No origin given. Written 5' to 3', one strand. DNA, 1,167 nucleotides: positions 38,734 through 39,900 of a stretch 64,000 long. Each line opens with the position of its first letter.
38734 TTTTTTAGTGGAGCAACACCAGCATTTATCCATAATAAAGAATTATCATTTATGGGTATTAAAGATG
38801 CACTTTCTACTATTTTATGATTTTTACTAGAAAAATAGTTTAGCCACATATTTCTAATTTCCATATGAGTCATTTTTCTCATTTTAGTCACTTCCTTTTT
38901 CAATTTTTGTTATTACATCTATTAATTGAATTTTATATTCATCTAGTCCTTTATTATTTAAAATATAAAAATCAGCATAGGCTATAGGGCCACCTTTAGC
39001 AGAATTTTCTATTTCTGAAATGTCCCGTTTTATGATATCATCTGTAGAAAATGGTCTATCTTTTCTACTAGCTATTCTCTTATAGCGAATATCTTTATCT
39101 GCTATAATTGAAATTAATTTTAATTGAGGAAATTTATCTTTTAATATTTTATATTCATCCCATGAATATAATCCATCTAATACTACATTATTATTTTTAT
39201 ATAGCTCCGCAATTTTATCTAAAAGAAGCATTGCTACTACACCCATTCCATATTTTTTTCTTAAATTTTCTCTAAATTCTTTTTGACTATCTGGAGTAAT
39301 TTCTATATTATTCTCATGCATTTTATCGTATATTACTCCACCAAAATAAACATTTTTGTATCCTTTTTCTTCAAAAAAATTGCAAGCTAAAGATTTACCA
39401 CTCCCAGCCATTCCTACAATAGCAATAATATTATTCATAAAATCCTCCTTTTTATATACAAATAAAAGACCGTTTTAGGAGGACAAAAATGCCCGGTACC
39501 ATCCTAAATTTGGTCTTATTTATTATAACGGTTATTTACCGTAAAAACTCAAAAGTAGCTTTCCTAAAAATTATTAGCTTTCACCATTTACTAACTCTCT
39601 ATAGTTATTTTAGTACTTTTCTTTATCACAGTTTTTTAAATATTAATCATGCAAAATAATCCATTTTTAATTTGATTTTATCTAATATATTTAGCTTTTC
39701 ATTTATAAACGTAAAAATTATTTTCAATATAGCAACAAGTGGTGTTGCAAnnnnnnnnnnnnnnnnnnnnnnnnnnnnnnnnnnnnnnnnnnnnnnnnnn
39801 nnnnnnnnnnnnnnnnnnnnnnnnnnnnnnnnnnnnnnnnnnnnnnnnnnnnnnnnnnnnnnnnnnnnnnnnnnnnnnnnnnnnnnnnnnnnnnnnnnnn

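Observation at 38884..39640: Ala-specifier T-box leader governing an operon in which a P-loop kinase-like gene precedes alaS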

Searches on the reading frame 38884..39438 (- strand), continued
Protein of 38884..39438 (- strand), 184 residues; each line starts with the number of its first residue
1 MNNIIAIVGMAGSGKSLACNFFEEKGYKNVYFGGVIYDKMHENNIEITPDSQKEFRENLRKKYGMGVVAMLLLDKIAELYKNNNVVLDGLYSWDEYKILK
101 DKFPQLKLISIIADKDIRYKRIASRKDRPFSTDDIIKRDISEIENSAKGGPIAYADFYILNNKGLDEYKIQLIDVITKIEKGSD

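Call 49: fold_search(model_id=the predicted structure, library=pdb)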
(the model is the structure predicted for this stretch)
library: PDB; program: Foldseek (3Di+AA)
matches with E <= 10: 1401; with E <= 0.001: 410
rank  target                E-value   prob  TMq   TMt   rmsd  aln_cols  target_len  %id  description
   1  3lw7_A                1.3e-12  1.00  0.83  0.89   2.3       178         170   29  The Crystal Structure of an Adenylate kinase-related protein bound to AMP from sulfolobus solfataricus to 2.3A (released 2010-03-09)
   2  3h0k_A                3.8e-11  1.00  0.81  0.86   2.7       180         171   30  Crystal structure of an adenylated kinase related protein from sulfolobus solfataricus to 3.25a (released 2009-04-21)
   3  3h0k_B                1.8e-10  1.00  0.81  0.88   2.6       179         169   29  Crystal structure of an adenylated kinase related protein from sulfolobus solfataricus to 3.25a (released 2009-04-21)
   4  3lw7_B                2.1e-10  1.00  0.80  0.87   2.6       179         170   29  The Crystal Structure of an Adenylate kinase-related protein bound to AMP from sulfolobus solfataricus to 2.3A (released 2010-03-09)
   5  2bwj_E                5.6e-08  1.00  0.68  0.66   5.4       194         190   16  Structure of adenylate kinase 5 (released 2005-07-21)
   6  2bwj_B                6.3e-08  1.00  0.68  0.65   5.2       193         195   20  Structure of adenylate kinase 5 (released 2005-07-21)
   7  1kht_B                8.1e-08  1.00  0.57  0.56   5.7       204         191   19  Adenylate kinase from Methanococcus voltae (released 2003-06-03)
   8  6pk5_F                1.2e-07  1.00  0.50  0.49   6.8       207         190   19  Adenylate kinase from Methanococcus igneus - apo form (released 2020-07-01)
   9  6pk5_A                1.4e-07  1.00  0.56  0.55   6.3       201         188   21  Adenylate kinase from Methanococcus igneus - apo form (released 2020-07-01)
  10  6pk5_C                1.9e-07  1.00  0.51  0.50   7.2       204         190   18  Adenylate kinase from Methanococcus igneus - apo form (released 2020-07-01)
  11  2bwj_F                2.1e-07  1.00  0.68  0.65   5.2       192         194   18  Structure of adenylate kinase 5 (released 2005-07-21)
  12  2bwj_A                2.1e-07  1.00  0.67  0.63   5.2       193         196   20  Structure of adenylate kinase 5 (released 2005-07-21)
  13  2c95_B                3.7e-07  1.00  0.68  0.65   4.9       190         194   19  Structure of adenylate kinase 1 in complex with P1,P4-di(adenosine) tetraphosphate (released 2007-02-20)
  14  1kht_A                4.0e-07  1.00  0.52  0.50   5.9       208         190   20  Adenylate kinase from Methanococcus voltae (released 2003-06-03)
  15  1t3h_A                4.2e-07  1.00  0.63  0.57   5.5       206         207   16  X-ray Structure of Dephospho-CoA Kinase from E. coli Norteast Structural Genomics Consortium Target ER57 (released 2004-05-11)
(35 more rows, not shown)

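Call 56: find_encoding_contigs(protein=P0001, flank=3000, max_places=4)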
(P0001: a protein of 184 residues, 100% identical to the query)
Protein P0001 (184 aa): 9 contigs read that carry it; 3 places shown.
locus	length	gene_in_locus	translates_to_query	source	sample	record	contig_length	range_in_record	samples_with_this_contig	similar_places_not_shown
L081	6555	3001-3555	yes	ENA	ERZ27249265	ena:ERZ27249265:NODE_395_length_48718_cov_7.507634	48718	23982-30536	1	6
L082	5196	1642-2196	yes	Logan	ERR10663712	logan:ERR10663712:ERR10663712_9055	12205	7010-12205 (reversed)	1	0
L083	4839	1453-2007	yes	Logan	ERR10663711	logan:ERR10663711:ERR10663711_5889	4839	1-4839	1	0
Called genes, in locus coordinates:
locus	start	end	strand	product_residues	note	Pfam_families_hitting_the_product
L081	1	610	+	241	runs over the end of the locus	PF02674:Colicin_V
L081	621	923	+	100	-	PF00085:Thioredoxin, PF14595:Thioredoxin_9 (weak), PF13098:Thioredoxin_2, PF13192:Thioredoxin_3 (weak), PF13905:Thioredoxin_8 (faint)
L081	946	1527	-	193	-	PF01205:Impact_N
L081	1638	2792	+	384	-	PF01594:AI-2E_transport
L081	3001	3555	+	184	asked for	PF13238:AAA_18, PF13207:AAA_17 (weak)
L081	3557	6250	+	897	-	PF01411:tRNA-synt_2c, PF07973:tRNA_SAD, PF02272:DHHA1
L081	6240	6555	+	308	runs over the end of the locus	PF06144:DNA_pol3_delta, PF21694:DNA_pol3_delta_C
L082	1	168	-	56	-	?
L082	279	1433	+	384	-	PF01594:AI-2E_transport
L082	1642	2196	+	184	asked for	PF13238:AAA_18, PF13207:AAA_17 (weak)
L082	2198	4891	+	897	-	PF01411:tRNA-synt_2c, PF07973:tRNA_SAD, PF02272:DHHA1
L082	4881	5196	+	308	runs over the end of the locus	PF06144:DNA_pol3_delta, PF21694:DNA_pol3_delta_C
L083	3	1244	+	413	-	?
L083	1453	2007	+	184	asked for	PF13238:AAA_18, PF13207:AAA_17 (weak)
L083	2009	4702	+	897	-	PF01411:tRNA-synt_2c, PF07973:tRNA_SAD, PF02272:DHHA1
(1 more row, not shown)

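Call 67: search_protein_families(library=pfam, proteins=[L071:4465-5004:+, L029:5536-7308:+], max_evalue=0.0001)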
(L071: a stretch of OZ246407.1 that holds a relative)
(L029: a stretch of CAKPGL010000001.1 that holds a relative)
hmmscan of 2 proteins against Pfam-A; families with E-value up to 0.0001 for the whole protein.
L071:4465-5004:+ (179 aa): 2 families
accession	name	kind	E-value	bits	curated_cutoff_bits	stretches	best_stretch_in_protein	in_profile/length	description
PF00383.29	dCMP_cyt_deam_1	-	4.2e-19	68.8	25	1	9-139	3-99/102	Cytidine and deoxycytidylate deaminase zinc-binding region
PF14437.12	MafB19-deam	-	5.5e-09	36.5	27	1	9-163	3-129/142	MafB19-like deaminase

L029:5536-7308:+ (590 aa): 2 families
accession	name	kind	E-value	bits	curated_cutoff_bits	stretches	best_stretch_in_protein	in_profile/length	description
PF01411.24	tRNA-synt_2c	-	3.6e-143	478.5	30.3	1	8-440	2-439/552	tRNA synthetases class II (A)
PF07973.19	tRNA_SAD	-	3.2e-19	69.1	24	1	543-585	1-43/44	Threonyl and Alanyl tRNA synthetase second additional domain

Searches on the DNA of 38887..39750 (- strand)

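Call 4: search_rna_families(source=window, start=39350, end=39750, threshold=evalue, max_evalue=10, show_alignments=5)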
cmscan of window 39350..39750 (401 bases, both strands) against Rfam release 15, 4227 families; matches with E-value up to 10: 6.
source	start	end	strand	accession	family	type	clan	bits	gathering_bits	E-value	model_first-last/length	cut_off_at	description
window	39474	39638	-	RF00230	T-box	Cis-reg; leader;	-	75.1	93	1.2e-16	1-219/219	no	T-box leader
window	39524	39592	-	RF01599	plasmodium_snoR24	Gene; snRNA; snoRNA; CD-box;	-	19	55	9.7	1-82/82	no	small nucleolar RNA snoR24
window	39515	39606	-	RF02447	SpR19_sRNA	Gene; sRNA;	-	15.4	79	3.7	15-102/123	no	Streptococcus sRNA SpR19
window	39544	39635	-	RF00204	snoR12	Gene; snRNA; snoRNA; CD-box;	-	15.2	39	5.6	1-83/83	no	Small nucleolar RNA R12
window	39415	39530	-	RF01511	Afu_304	Gene; snRNA; snoRNA; CD-box;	-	13.5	35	5.9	1-107/107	no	A. fumigatus snoRNA Afu_304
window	39400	39435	-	RF00624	P9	Gene;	-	11.9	43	6.5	1-74/74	no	Pseudomonas sRNA P9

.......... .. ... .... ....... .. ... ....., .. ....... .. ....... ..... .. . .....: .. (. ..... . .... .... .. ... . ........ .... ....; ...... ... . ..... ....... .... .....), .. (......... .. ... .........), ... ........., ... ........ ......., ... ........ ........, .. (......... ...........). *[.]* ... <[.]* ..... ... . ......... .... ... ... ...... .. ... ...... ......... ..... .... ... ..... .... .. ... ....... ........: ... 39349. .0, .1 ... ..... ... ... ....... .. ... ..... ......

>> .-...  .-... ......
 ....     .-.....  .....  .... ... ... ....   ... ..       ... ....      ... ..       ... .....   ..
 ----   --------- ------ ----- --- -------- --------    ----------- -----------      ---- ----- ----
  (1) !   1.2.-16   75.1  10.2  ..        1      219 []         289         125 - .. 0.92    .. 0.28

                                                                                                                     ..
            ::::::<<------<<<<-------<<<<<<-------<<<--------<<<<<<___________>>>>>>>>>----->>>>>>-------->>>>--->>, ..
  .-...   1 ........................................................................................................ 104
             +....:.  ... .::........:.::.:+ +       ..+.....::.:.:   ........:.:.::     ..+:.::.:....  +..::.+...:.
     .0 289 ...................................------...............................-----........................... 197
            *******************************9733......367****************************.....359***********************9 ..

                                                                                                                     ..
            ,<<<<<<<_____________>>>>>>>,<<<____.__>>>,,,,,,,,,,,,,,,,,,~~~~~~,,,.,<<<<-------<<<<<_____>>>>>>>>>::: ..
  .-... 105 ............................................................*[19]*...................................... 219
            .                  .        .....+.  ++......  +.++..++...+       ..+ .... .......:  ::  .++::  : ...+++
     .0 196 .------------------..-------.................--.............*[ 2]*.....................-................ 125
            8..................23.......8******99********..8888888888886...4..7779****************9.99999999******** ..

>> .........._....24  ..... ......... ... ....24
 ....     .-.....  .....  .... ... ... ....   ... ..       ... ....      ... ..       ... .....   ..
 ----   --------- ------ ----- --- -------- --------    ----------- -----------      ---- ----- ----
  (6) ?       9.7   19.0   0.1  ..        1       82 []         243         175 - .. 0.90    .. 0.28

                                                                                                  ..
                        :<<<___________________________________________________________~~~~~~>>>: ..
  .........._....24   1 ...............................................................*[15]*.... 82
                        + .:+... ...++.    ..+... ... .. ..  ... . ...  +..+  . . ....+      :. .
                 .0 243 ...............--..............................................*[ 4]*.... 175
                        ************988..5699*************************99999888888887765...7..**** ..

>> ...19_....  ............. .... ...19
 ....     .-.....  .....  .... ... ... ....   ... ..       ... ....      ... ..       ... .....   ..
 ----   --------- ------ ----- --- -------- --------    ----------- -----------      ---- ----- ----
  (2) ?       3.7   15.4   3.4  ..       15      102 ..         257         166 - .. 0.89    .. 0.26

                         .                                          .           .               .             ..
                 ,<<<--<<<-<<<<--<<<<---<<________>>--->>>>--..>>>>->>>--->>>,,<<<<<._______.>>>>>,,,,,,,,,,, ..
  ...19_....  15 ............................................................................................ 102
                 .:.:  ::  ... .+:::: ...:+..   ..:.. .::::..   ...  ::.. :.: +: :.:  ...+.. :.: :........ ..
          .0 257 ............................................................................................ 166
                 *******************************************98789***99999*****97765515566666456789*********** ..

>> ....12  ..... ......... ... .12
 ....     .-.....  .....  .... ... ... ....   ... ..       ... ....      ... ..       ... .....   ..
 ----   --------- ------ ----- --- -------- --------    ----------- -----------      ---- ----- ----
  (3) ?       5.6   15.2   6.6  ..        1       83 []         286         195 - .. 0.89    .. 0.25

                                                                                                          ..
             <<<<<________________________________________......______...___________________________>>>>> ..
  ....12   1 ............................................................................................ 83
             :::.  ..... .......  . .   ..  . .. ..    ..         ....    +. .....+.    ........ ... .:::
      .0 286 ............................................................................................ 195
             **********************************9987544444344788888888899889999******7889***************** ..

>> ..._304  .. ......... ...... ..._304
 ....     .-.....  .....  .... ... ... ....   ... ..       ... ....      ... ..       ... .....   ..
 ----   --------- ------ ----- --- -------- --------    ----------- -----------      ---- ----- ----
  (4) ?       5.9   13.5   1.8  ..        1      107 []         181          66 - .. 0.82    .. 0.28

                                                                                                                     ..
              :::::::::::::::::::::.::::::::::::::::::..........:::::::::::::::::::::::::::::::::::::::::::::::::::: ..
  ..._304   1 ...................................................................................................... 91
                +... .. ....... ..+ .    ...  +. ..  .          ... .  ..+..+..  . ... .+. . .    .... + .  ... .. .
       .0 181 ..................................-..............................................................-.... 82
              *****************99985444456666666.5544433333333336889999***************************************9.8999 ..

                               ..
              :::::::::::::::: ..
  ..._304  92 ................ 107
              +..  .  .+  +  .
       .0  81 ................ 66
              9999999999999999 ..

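Call 50: search_rna_families(sources=[L017, L023, L032, L043, L046, L054], threshold=evalue, max_evalue=0.001, show_alignments=2)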
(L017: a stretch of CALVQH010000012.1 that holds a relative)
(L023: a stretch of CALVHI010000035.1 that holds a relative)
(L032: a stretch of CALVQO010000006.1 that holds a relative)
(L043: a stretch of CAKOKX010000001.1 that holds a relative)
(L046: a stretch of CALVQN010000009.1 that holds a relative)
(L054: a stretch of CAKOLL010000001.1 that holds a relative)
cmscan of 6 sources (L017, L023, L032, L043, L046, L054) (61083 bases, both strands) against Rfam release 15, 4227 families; matches with E-value up to 0.001: 4.
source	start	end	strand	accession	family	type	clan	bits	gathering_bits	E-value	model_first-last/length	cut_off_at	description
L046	828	1012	+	RF00230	T-box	Cis-reg; leader;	-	81.8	93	3.6e-16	1-219/219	no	T-box leader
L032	819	1001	+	RF00230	T-box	Cis-reg; leader;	-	81.7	93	3.8e-16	1-219/219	no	T-box leader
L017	834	1020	+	RF00230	T-box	Cis-reg; leader;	-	79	93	1.9e-15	1-219/219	no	T-box leader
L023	834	1016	+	RF00230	T-box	Cis-reg; leader;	-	78.3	93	2.8e-15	1-219/219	no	T-box leader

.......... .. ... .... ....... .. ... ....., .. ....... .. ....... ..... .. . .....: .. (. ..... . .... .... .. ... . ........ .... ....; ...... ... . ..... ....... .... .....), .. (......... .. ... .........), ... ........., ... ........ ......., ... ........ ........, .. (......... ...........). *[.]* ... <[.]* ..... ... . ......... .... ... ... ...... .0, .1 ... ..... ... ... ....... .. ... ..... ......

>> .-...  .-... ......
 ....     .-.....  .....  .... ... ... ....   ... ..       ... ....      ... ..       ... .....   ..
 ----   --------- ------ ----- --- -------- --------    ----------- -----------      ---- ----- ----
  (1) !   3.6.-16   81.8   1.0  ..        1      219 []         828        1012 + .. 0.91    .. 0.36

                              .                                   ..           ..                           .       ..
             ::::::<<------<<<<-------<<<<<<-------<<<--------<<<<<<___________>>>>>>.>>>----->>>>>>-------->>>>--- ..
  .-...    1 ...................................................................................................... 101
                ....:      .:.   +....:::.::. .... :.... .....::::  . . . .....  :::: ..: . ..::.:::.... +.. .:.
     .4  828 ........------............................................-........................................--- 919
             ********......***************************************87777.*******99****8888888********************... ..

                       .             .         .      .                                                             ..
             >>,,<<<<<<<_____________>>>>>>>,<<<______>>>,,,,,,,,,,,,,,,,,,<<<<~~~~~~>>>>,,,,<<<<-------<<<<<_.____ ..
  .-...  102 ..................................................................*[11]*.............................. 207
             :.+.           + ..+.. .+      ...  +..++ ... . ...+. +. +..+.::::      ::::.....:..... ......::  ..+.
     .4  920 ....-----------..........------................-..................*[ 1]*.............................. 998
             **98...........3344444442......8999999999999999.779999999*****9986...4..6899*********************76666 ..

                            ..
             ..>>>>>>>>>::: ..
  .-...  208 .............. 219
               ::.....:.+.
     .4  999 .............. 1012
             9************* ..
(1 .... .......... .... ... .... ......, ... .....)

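Call 72: search_rna_families(sources=[L003, L010, L035, L037, L041, L048, L020], threshold=evalue, max_evalue=0.01)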
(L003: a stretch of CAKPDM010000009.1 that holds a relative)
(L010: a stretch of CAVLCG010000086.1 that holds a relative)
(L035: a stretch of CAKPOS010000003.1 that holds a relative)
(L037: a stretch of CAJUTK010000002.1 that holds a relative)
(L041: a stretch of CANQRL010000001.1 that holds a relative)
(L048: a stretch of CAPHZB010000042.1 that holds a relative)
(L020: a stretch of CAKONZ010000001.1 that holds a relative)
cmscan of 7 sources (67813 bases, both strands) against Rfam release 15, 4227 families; matches with E-value up to 0.01: 1.
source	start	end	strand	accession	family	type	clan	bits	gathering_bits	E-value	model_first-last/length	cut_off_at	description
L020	8041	8142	+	RF00230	T-box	Cis-reg; leader;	-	43.1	93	3.6e-06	1-219/219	no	T-box leader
